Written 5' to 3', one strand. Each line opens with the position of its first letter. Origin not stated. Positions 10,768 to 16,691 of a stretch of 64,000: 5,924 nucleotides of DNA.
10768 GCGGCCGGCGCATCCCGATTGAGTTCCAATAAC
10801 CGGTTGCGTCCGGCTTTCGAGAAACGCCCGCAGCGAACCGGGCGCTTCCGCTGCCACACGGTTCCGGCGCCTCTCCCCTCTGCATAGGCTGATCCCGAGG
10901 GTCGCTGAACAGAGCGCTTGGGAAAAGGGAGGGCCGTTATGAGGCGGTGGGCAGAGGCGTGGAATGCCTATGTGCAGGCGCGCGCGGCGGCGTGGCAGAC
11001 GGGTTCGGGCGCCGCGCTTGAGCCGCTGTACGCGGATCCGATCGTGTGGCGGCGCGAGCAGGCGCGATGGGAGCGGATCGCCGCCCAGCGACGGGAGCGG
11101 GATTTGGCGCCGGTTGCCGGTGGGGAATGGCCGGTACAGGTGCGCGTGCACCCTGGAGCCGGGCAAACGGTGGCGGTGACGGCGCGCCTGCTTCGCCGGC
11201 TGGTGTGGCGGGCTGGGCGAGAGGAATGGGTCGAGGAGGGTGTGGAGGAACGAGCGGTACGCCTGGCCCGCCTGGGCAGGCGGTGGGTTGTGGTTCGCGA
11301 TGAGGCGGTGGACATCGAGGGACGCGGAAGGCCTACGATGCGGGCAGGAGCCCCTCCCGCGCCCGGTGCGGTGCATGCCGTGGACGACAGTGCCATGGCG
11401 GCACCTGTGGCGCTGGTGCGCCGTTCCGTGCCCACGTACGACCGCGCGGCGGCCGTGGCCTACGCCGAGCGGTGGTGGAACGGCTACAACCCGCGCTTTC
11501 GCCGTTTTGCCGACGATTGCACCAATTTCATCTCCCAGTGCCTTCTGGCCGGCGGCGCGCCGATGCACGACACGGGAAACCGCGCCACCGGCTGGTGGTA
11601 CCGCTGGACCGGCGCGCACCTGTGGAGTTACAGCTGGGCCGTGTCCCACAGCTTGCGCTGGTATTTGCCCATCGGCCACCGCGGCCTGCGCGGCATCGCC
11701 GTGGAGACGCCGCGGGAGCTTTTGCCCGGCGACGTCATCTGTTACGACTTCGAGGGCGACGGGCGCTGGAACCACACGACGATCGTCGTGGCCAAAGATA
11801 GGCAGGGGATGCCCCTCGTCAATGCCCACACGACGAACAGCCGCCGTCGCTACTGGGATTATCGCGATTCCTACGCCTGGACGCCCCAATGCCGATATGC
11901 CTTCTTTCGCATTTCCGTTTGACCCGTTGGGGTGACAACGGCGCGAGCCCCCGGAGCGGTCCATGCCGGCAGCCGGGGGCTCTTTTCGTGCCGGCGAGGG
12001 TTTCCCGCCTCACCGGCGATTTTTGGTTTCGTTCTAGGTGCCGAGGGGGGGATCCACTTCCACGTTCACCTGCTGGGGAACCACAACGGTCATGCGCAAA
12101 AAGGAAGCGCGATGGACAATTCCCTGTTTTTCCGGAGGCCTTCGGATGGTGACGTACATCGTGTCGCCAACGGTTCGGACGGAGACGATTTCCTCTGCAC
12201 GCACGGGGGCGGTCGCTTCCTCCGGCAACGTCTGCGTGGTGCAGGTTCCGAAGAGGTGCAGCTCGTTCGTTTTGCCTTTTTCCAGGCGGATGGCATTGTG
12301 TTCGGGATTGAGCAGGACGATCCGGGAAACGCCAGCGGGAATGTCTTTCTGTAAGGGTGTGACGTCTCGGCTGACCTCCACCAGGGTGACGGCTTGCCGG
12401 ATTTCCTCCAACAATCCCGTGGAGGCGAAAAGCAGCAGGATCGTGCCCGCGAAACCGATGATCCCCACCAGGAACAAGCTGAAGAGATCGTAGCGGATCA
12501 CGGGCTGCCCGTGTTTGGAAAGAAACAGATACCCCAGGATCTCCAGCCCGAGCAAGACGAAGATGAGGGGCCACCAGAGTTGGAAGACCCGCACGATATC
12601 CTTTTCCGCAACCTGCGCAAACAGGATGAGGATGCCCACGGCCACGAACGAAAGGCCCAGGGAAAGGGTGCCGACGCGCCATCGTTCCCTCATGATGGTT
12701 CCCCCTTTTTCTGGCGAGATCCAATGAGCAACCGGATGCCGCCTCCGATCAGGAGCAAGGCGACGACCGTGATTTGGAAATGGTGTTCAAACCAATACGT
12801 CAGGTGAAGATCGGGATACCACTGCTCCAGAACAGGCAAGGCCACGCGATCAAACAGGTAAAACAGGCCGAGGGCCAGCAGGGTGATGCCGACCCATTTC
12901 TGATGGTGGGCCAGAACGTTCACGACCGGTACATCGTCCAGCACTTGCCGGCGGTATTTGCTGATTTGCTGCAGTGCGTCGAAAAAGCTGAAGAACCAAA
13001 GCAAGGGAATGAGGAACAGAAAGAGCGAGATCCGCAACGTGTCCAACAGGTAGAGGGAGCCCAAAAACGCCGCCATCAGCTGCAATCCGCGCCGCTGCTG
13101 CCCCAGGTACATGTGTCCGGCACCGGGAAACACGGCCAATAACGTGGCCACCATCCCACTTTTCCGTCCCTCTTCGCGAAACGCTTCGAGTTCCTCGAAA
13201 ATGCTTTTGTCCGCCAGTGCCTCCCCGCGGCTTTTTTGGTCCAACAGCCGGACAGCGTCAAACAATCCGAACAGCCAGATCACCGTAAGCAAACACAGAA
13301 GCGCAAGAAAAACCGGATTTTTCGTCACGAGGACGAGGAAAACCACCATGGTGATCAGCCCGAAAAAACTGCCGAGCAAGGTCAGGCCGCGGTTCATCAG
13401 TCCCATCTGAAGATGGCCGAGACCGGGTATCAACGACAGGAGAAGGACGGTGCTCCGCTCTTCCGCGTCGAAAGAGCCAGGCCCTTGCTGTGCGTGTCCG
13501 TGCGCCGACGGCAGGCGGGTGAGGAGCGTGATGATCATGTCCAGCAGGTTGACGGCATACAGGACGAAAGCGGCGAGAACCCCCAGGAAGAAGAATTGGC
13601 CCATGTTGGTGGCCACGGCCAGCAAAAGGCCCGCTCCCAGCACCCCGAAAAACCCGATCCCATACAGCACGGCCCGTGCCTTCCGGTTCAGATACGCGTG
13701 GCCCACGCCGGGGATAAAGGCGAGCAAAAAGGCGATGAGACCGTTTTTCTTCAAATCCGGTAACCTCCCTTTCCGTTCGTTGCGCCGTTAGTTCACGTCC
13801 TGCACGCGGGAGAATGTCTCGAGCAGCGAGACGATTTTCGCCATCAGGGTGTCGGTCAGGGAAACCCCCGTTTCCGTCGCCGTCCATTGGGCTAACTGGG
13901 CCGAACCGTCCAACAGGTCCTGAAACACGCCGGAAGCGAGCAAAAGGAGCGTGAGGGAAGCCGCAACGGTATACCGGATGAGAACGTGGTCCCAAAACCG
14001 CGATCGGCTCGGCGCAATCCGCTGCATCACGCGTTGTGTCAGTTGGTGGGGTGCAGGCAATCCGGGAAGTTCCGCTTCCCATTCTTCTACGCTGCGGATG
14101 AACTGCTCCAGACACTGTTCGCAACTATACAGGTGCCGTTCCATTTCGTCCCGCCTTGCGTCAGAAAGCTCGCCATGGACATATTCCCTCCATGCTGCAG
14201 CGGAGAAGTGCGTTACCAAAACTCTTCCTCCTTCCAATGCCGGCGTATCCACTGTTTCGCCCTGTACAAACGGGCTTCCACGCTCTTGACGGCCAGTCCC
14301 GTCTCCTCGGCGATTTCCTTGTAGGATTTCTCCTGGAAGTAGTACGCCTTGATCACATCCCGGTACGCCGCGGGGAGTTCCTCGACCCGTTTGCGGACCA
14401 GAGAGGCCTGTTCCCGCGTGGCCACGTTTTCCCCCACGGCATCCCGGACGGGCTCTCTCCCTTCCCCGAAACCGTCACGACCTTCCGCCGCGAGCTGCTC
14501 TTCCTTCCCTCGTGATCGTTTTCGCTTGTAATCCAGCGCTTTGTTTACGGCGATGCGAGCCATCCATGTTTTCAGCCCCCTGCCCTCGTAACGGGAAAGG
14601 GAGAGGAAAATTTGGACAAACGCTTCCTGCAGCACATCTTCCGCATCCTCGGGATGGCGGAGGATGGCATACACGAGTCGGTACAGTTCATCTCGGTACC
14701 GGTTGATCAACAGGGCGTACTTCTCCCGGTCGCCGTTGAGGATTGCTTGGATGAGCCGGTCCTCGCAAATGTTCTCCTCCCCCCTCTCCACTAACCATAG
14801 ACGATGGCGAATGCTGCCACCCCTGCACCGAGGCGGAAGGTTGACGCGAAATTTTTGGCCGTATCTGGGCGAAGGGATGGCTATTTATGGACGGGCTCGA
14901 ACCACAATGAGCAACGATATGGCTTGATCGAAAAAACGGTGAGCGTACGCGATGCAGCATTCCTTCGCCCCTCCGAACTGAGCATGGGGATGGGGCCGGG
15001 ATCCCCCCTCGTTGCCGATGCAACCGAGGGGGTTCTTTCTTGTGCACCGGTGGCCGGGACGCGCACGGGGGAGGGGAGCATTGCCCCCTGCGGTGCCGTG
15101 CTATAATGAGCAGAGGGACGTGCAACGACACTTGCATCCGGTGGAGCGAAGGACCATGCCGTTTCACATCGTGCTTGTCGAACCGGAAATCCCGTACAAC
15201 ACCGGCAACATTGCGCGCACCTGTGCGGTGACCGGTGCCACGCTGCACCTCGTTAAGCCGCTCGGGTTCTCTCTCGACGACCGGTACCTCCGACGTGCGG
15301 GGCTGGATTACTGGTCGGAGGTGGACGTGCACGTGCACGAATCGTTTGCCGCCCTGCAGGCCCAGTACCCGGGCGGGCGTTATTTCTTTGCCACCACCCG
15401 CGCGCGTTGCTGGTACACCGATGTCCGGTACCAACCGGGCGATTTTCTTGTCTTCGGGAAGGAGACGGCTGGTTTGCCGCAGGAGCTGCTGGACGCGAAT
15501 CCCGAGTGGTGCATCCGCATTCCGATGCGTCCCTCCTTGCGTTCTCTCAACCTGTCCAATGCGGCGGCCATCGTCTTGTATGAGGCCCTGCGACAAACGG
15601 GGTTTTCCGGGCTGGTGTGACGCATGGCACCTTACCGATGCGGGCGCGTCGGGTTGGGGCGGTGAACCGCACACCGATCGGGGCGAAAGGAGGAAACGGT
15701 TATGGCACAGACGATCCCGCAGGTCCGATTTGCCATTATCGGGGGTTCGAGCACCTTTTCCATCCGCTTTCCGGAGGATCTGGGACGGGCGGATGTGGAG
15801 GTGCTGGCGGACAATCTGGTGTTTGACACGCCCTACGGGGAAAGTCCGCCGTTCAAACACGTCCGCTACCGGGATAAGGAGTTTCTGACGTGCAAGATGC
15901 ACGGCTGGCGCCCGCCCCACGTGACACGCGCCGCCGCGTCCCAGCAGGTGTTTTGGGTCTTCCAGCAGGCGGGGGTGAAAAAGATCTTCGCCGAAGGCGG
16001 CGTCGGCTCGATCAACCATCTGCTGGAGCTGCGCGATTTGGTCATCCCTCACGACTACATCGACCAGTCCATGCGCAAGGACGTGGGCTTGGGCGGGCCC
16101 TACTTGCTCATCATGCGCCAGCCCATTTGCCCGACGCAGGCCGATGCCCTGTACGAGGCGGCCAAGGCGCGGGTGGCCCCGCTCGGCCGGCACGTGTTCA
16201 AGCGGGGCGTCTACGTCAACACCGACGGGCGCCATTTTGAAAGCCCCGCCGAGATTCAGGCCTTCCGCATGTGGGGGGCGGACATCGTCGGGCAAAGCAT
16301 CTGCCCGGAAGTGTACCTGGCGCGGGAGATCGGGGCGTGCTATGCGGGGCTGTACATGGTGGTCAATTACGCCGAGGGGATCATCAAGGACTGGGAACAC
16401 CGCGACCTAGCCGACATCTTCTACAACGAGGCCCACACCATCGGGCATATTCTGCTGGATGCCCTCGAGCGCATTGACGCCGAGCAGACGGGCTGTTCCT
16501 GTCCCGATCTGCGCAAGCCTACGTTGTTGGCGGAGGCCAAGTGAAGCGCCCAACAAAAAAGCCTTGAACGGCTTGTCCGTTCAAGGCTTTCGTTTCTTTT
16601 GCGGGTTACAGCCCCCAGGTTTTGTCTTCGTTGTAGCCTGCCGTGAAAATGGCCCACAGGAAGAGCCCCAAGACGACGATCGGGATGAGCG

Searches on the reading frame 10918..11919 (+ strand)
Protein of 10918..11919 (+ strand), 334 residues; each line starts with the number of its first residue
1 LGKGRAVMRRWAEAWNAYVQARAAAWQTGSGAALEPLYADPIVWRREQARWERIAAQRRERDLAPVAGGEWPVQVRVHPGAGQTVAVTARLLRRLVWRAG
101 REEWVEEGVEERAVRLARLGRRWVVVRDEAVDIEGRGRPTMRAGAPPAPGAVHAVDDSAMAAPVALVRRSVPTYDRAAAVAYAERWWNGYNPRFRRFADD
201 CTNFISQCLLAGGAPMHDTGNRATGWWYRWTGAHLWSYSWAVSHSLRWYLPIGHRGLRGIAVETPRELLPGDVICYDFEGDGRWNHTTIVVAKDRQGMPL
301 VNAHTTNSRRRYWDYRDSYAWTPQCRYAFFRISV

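Call 30: search_protein_families(library=pfam, proteins=[window:10918-11919:+], max_evalue=0.00001)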
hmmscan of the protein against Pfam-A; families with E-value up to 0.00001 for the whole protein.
window:10918-11919:+ (334 aa): 1 family
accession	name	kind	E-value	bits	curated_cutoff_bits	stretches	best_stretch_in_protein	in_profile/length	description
PF12671.13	Amidase_6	-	5.1e-38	131.2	23.2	1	174-317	2-153/163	Putative amidase domain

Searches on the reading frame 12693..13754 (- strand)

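Call 30: search_protein_families(library=pfam, proteins=[window:12693-13754:-], max_evalue=0.00001)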
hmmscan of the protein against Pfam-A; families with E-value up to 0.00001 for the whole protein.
window:12693-13754:- (354 aa): 1 family
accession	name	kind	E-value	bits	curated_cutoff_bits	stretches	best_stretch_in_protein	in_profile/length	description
PF20382.3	DUF6677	-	3.7e-08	34.4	24.3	0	9-46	3-41/116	Family of unknown function (DUF6677)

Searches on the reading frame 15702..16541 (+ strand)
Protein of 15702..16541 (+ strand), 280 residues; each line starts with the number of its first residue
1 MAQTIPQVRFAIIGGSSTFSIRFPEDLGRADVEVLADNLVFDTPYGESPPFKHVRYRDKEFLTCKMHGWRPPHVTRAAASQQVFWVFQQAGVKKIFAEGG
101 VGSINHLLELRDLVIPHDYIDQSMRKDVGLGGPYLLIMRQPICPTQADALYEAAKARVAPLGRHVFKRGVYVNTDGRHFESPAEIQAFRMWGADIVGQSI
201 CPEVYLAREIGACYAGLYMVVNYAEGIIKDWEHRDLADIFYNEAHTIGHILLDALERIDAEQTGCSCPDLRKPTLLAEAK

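Call 48: search_protein_families(library=pfam, proteins=[window:15702-16541:+], max_evalue=0.0001)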
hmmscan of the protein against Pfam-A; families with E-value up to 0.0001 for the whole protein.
window:15702-16541:+ (280 aa): 1 family
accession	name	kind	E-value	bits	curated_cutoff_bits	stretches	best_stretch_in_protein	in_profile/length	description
PF01048.26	PNP_UDP_1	-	9.6e-30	104.1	25.1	1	33-255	13-232/233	Phosphorylase superfamily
